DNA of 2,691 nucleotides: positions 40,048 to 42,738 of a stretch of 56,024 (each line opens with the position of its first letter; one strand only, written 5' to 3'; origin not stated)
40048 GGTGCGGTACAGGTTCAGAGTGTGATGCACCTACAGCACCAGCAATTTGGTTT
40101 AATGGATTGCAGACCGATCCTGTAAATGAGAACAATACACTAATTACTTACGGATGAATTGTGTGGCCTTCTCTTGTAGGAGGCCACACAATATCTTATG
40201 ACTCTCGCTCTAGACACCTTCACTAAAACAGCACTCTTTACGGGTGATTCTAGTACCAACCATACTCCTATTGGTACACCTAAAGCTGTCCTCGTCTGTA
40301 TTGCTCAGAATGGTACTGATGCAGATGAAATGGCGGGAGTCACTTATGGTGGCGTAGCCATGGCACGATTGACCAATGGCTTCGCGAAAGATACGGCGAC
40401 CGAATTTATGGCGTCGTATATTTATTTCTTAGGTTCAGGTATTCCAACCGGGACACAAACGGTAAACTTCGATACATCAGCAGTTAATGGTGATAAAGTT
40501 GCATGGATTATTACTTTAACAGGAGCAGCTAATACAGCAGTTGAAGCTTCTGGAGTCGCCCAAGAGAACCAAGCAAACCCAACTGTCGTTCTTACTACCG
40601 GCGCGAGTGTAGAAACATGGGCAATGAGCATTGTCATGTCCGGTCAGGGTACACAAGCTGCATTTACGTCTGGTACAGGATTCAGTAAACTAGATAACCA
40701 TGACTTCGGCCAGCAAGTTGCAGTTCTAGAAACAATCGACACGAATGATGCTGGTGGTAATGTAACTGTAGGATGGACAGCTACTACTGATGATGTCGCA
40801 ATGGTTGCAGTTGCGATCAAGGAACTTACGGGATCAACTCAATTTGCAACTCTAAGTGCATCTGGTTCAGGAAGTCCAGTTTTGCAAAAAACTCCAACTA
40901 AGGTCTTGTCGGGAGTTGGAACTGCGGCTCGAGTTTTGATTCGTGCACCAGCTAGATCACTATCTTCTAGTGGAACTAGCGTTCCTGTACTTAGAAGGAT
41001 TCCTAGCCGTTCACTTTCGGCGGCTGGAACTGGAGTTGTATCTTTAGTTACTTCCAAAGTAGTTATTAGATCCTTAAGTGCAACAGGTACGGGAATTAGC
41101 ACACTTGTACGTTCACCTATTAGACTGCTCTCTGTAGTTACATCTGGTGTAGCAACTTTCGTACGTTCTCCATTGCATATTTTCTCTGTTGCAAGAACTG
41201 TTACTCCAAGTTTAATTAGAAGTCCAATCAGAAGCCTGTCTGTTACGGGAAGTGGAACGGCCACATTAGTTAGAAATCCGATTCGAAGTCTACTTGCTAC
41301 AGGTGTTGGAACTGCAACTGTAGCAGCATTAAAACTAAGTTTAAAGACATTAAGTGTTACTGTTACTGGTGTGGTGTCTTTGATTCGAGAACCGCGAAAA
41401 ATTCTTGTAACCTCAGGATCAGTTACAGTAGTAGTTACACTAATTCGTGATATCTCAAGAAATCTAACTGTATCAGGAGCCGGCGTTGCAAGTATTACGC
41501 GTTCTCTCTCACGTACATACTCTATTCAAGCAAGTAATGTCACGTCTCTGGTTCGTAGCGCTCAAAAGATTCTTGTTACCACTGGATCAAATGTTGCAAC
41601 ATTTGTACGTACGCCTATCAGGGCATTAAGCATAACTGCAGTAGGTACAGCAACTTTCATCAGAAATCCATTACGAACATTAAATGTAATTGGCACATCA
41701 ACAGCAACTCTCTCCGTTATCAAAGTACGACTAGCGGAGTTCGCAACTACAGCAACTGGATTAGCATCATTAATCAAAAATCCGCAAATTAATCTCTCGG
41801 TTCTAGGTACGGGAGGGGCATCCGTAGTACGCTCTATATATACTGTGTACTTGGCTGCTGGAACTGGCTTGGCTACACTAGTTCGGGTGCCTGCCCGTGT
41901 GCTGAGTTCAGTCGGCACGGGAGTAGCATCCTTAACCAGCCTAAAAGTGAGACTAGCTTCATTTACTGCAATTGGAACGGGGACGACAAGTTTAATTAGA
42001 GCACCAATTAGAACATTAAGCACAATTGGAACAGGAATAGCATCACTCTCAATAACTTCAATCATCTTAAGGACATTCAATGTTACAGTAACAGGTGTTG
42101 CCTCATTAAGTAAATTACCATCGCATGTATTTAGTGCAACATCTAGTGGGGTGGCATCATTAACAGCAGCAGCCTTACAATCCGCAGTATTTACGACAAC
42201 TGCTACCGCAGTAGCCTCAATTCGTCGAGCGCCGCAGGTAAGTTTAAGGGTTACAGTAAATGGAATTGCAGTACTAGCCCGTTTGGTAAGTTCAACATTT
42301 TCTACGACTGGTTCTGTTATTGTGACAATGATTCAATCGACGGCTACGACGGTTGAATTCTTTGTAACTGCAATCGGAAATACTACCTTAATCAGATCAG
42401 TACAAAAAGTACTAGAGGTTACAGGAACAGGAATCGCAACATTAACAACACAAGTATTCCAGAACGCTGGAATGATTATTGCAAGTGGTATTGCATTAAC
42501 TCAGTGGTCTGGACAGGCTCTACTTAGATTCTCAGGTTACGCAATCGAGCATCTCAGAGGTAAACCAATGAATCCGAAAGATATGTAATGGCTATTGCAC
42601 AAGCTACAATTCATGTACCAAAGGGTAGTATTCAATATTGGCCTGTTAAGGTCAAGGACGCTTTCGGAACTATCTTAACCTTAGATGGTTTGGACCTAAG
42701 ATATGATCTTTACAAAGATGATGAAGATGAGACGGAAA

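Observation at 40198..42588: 796-aa protein with about 29 tandem 18/20-residue repeats of an unfamiliar type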

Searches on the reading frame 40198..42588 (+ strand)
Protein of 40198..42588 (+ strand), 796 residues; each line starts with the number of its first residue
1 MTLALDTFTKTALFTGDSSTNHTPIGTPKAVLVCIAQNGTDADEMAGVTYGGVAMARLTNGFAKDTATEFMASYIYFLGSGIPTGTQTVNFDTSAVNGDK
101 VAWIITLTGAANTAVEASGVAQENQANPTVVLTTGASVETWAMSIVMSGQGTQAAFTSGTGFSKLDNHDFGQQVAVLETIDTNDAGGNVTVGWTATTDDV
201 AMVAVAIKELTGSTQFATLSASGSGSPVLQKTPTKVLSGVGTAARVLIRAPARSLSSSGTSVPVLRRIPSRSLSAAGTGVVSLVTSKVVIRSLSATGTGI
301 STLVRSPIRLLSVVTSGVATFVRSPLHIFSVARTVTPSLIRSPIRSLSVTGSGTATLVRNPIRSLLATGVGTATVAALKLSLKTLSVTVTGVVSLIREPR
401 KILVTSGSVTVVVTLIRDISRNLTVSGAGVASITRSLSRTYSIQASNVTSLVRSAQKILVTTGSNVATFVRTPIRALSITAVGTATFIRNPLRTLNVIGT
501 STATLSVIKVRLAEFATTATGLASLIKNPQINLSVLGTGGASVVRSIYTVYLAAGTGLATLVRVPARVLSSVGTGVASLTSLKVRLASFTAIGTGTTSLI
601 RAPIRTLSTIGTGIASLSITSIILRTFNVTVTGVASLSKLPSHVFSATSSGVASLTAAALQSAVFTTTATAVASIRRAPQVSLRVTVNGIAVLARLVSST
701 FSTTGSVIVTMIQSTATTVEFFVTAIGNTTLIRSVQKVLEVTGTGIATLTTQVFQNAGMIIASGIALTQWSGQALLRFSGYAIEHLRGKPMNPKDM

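Call 6: search_protein_families(library=pfam, proteins=[window:40198-42588:+], max_evalue=0.01)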
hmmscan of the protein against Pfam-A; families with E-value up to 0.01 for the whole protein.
window:40198-42588:+ (796 aa): 0 families

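Call 7: search_protein_families(library=phrogs, proteins=[window:40198-42588:+], max_evalue=0.01)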
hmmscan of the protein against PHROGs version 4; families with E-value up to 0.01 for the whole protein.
window:40198-42588:+ (796 aa): 1 family
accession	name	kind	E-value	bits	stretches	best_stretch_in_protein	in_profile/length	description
phrog_23524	-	unknown function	5.5e-05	23.6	1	315-434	120-249/342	-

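Call 8: search_dna_similar(query=window:40198-42588:+, collection=phages, mode=protein, max_evalue=0.001, max_rows=30)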
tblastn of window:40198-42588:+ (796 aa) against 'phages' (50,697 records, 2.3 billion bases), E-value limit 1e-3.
No match.

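Call 10: find_homologous_proteins(query=window:40198-42588:+, max_evalue=0.001)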
Query window:40198-42588:+ (796 aa): 17 proteins with E <= 0.001 among 8000 candidates.
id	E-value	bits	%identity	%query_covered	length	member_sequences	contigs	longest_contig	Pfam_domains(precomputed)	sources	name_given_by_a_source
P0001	3.4e-36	143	48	28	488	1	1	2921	-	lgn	-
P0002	1.2e-31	128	42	32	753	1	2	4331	-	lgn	-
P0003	8.2e-27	112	38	26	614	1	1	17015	-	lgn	-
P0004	1.2e-23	102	34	26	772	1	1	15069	-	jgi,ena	-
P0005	3.2e-19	87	38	23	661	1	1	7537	-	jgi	-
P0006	1.0e-18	86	37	26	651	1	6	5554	-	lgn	-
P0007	3.3e-17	81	38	24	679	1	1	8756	-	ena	-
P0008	2.1e-16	78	29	70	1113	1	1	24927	-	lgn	-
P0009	4.2e-14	70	54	9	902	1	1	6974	-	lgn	-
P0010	1.6e-13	68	51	9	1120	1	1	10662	-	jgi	-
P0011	1.7e-13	68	46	14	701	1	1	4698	-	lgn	-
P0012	1.4e-10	59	35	23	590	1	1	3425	-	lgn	-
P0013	1.4e-8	52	41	15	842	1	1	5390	-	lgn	-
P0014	9.7e-8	49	25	49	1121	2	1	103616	PF07953.21,PF13385.14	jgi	jgi:hypothetical protein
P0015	1.6e-6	45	32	33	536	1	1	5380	-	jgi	jgi:hypothetical protein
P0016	7.1e-6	43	34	18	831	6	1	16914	PF13385.14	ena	-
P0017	1.8e-4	39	33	29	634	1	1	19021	-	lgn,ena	-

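Call 15: find_encoding_contigs(protein=window:40198-42588:+, flank=10000, max_places=4)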
Protein window:40198-42588:+ (796 aa): 9 contigs read that carry it; 2 places shown.
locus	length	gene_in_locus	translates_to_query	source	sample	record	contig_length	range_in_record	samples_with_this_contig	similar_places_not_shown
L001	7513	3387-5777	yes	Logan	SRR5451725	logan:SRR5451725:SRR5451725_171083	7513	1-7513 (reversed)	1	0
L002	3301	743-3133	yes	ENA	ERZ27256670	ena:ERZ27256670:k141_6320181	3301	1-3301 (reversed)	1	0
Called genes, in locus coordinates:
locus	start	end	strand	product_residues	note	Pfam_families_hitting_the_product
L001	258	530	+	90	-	-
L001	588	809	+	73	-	-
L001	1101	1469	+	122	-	-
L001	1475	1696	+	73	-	-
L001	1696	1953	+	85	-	-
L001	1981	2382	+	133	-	-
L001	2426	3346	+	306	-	-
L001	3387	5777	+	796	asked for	-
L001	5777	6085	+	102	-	-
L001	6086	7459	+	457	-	-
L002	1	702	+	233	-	?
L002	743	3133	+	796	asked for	-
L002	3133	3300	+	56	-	?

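Call 16: find_encoding_contigs(protein=P0008, flank=10000, max_places=3)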
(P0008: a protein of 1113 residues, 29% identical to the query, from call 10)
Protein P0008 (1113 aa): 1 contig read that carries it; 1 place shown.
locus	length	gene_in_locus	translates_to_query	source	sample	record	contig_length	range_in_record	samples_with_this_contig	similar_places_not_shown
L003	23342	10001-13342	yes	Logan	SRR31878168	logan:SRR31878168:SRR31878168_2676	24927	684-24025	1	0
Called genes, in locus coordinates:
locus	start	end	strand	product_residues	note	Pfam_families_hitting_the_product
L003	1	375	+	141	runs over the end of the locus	-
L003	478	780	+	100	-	PF12957:DUF3846 (weak)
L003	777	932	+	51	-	-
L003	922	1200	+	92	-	PF26096:DUF8033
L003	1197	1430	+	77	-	-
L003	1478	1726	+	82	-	-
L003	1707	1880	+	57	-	-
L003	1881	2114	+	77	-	-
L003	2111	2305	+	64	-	-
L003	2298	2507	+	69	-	-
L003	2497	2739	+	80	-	-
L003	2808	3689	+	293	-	PF03837:RecT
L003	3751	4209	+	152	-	-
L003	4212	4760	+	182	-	-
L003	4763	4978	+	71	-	-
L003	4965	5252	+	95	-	-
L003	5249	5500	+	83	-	-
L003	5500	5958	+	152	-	-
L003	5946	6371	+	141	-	-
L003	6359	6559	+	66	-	PF07411:DUF1508 (weak)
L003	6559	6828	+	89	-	-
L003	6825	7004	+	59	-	-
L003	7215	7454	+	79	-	-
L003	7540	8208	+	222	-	-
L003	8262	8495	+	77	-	-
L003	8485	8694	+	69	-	-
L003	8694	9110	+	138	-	-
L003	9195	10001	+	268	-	-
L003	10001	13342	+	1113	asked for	-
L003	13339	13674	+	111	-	PF10651:BppU_N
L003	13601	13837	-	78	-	-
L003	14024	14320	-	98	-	PF04226:Transgly_assoc (weak)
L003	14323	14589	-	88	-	-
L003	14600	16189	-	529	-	-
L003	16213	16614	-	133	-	-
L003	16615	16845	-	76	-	-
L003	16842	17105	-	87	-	-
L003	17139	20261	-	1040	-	PF13385:Laminin_G_3 (weak)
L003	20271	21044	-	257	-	PF22768:SPP1_Dit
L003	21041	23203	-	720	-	PF10145:PhageMin_Tail (weak)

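Call 19: find_encoding_contigs(protein=P0014, flank=10000, max_places=2)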
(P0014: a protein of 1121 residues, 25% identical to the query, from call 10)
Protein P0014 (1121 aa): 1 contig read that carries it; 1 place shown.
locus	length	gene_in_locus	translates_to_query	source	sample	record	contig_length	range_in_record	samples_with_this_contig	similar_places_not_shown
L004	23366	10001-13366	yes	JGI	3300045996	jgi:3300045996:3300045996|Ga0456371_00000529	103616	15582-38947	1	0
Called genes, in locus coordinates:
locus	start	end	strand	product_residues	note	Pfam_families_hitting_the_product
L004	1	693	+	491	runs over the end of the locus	-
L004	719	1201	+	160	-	PF08448:PAS_4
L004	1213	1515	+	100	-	-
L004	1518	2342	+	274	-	-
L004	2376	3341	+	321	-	-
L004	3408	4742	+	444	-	-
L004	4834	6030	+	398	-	PF25209:Phage_capsid_4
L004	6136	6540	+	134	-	-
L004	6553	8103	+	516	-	PF13205:Big_5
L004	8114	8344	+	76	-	-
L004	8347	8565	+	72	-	-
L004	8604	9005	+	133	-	-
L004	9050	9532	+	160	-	-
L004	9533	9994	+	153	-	-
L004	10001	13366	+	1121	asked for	PF07953:Toxin_R_bind_N (faint), PF13385:Laminin_G_3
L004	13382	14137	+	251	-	PF13620:CarboxypepD_reg (faint)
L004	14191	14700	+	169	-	-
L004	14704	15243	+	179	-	-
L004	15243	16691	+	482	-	-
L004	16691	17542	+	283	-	PF16075:DUF4815 (weak)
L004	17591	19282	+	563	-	-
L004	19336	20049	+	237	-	-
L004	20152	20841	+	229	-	-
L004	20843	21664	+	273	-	-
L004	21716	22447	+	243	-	-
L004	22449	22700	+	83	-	-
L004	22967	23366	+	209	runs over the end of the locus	-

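Call 20: find_encoding_contigs(protein=P0017, flank=10000, max_places=2)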
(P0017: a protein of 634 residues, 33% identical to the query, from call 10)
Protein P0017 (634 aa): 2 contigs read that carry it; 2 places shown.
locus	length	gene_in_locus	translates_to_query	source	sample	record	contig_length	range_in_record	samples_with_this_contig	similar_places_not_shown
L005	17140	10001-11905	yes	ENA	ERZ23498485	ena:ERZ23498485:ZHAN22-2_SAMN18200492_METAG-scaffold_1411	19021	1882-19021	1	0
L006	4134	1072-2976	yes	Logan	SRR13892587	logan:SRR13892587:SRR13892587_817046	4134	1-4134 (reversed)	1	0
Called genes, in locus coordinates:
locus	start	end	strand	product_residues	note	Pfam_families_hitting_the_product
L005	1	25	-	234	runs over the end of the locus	PF00117:GATase, PF07722:Peptidase_C26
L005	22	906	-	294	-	-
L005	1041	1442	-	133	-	PF06094:GGACT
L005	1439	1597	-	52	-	-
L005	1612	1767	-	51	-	-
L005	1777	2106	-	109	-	-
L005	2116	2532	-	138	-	PF25682:Phage_VG64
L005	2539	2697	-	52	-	-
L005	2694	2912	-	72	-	-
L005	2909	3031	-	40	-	-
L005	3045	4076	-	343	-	-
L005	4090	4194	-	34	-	-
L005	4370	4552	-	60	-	-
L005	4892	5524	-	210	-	-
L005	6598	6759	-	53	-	-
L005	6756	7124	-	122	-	-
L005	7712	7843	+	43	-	-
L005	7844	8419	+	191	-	PF03592:Terminase_2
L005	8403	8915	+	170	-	-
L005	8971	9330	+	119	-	-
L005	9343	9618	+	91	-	-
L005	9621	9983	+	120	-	PF23140:Gp80 (weak)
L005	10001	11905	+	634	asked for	-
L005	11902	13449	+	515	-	-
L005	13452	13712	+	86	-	-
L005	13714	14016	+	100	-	-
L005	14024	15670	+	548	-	PF12236:Head-tail_con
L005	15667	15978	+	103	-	PF25181:Phage_Bbp19 (weak)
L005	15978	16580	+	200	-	-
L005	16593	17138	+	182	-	?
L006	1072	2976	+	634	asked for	-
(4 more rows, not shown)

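Call 33: find_encoding_contigs(protein=P0016, flank=10000, max_places=2)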
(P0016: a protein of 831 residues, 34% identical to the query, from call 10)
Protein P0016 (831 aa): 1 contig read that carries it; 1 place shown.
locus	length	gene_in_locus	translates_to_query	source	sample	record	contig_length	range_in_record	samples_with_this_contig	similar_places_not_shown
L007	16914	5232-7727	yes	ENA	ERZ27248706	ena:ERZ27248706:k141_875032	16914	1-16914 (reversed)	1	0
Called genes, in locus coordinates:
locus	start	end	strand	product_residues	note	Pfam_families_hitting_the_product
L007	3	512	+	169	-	?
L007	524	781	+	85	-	-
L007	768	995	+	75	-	-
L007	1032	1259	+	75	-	-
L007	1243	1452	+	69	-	-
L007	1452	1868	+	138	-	-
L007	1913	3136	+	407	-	PF00150:Cellulase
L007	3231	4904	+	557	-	-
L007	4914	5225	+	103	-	-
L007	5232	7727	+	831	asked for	PF13385:Laminin_G_3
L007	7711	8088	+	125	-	PF10651:BppU_N (weak)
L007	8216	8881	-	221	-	-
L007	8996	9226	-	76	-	-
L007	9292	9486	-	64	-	-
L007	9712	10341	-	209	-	-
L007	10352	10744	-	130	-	-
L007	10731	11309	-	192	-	-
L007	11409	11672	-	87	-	-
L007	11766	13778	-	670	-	PF12705:PDDEXK_1, PF17854:FtsK_alpha, PF01580:FtsK_SpoIIIE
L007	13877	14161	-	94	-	-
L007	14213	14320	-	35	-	-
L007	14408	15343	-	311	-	PF03837:RecT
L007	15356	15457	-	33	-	-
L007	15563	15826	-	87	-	-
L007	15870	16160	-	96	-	-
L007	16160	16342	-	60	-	-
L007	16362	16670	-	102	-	-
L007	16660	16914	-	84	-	?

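Call 34: find_encoding_contigs(protein=P0003, flank=10000, max_places=2)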
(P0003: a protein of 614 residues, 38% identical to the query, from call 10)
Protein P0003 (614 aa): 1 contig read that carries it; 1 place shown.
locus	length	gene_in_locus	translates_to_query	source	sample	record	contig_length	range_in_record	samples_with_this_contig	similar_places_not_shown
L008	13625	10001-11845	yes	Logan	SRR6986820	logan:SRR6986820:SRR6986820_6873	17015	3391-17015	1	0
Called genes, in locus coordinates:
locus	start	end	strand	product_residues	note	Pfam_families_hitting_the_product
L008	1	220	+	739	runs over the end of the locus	-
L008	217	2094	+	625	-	-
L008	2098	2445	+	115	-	-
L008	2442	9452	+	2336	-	-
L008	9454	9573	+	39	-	-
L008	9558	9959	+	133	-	-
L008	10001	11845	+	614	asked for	-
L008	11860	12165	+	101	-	-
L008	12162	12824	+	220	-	PF01391:Collagen (weak)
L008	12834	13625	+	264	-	?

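Call 44: predict_structure(alignment_id=A1)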
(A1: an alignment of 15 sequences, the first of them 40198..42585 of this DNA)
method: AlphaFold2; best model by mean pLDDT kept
length: 796 residues; sequences in the alignment: 15
mean_pLDDT: 52.6   pTM: 0.37
mean pLDDT of the five models: 52.6, 51.8, 49.4, 48.8, 46.6
residues with pLDDT >= 90: 90; 70-90: 99; 50-70: 63; < 50: 544
segments of 3 or more residues with pLDDT < 50: 213-320, 322-358, 360-394, 403-432, 434-461, 470-478, 480-485, 488-565, 570-581, 590-592, 595-597, 625-794
pLDDT, mean of each block of 10 residues (from residue 1): 85 85 91 93 90 92 86 94 92 80 93 90 87 76 89 65 84 87 65 78 91 40 32 28 32 37 39 43 42 44 45 45 36 37 45 45 45 43 45 47 45 44 44 46 46 45 48 46 47 42 39 34 37 34 36 41 46 46 50 49 50 49 48 46 41 32 28 32 39 37 40 41 38 39 38 30 33 29 37 45
secondary structure, 60 per line:
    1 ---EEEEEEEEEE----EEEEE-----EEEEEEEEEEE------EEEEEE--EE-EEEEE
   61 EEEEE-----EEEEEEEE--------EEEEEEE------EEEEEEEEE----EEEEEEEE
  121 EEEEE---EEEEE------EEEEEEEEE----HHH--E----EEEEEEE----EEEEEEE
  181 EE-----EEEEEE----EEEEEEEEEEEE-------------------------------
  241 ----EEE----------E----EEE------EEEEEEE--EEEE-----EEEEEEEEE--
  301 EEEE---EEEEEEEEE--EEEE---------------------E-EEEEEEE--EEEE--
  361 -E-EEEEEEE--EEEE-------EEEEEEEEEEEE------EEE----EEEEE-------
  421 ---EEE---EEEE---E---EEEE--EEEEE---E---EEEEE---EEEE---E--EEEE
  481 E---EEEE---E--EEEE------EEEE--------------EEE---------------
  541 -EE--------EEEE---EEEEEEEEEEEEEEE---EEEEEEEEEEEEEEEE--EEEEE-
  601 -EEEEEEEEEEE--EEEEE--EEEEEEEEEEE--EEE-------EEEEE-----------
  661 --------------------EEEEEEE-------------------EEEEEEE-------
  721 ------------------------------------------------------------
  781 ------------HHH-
elements in order (helices of 4 or more, strands of 3 or more residues): E4-13 E18-22 E28-38 E45-50 E56-65 E71-78 E87-93 E100-108 E113-125 E129-133 E140-148 E163-169 E174-182 E188-193 E198-209 E245-247 E263-265 E272-278 E281-284 E290-298 E301-304 E308-316 E319-322 E346-352 E355-358 E364-370 E373-376 E384-395 E402-404 E409-413 E424-426 E430-433 E441-444 E447-451 E459-463 E467-470 E477-481 E485-488 E495-498 E505-508 E523-525 E552-555 E559-573 E577-592 E595-599 E602-612 E615-619 E622-632 E635-637 E645-649 E681-687 E707-713

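Call 46: search_solved_structures(query=window:40198-42585:+, max_evalue=10, show_alignments=2)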
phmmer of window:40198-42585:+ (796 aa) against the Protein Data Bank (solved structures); distinct sequences matched with E-value up to 10: 0.

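Call 49: fold_search(model_id=the predicted structure, library=pdb)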
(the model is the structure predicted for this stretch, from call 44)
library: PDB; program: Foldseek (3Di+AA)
matches with E <= 10: 362; with E <= 0.001: 0
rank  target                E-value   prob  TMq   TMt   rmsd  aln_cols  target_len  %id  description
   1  8j6m_A                3.0e-02  0.33  0.10  0.12  12.7       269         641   10  SIDT1 protein (released 2024-05-01)
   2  1opo_A                3.1e-02  0.44  0.08  0.19  17.9       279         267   14  THE STRUCTURE OF CARNATION MOTTLE VIRUS (released 2003-04-01)
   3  8t2v_A                3.3e-02  0.54  0.09  0.08  24.6       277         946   13  Cryo-EM Structures of Full-length Integrin alphaIIbbeta3 in Native Lipids (released 2023-07-26)
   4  8woq_A                3.4e-02  0.51  0.10  0.12  13.4       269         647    9  Cryo-EM structure of human SIDT1 protein with C1 symmetry at neutral pH (released 2024-03-20)
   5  1w8x_L                3.6e-02  0.66  0.11  0.18  13.9       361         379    8  Structural analysis of PRD1 (released 2004-11-11)
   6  8jun_A                5.3e-02  0.35  0.11  0.12  15.5       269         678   11  Cryo-EM structure of SIDT1 E555Q mutant (released 2023-11-15)
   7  9qvf_A                6.4e-02  0.35  0.09  0.20  18.2       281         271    9  Turnip Crinkle Virus: virus-like particles (TCV-P38+1) (released 2025-04-23)
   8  8kcw_A                6.7e-02  0.21  0.09  0.11  12.8       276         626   10  Cryo-EM structure of human SIDT1 bound to cholesterol (released 2024-06-12)
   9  8k13_A                8.2e-02  0.44  0.11  0.14  14.2       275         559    8  SID1 transmembrane family member 1 (released 2024-07-10)
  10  8kcx_A                8.2e-02  0.38  0.10  0.13  12.4       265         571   11  Cryo-EM structure of human SIDT1 (released 2024-06-12)
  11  9u61_E                9.9e-02  0.10  0.06  0.04  25.2       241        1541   10  CP/MBL pathways C3 convertase C4b2a and C3 complex (released 2026-01-14)
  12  8v38_A                1.0e-01  0.20  0.10  0.11  14.0       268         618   11  Structure of the human systemic RNAi defective transmembrane protein 1 (hSIDT1) (released 2024-06-26)
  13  6bo3_A                1.1e-01  0.16  0.07  0.21  20.0       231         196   11  Structure Determination of A223, a turret protein in Sulfolobus turreted icosahedral virus, using an iterative hybrid  (released 2018-11-21)
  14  6mrm_C                1.8e-01  0.14  0.08  0.16  19.0       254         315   10  Red Clover Necrotic Mosaic Virus (released 2019-10-16)
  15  9u60_E                1.9e-01  0.12  0.06  0.04  23.7       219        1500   10  C3 convertases zymogen C4b2 in loading state (released 2026-01-14)
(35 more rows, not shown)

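Call 62: search_protein_families(library=pfam, proteins=[L008:9558-9956:+, L008:11860-12162:+, L003:13339-13671:+], max_evalue=1)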
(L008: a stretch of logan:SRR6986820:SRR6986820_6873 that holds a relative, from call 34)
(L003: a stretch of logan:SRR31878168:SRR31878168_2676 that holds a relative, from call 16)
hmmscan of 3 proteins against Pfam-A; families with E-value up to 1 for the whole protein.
L008:9558-9956:+ (133 aa): 0 families

L008:11860-12162:+ (101 aa): 0 families

L003:13339-13671:+ (111 aa): 4 families
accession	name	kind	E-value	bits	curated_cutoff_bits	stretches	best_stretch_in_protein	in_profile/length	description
PF10651.15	BppU_N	-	1.1e-10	41.9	23.1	1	7-98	21-108/142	BppU N-terminal domain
PF24318.1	DUF7490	-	0.0069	16.4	27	1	33-98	35-99/106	Domain of unknown function (DUF7490)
PF01835.25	MG2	-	0.02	15.7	32.8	1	56-94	53-88/96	MG2 domain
PF00801.26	PKD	-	0.16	12.4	23.5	0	77-101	54-78/80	PKD domain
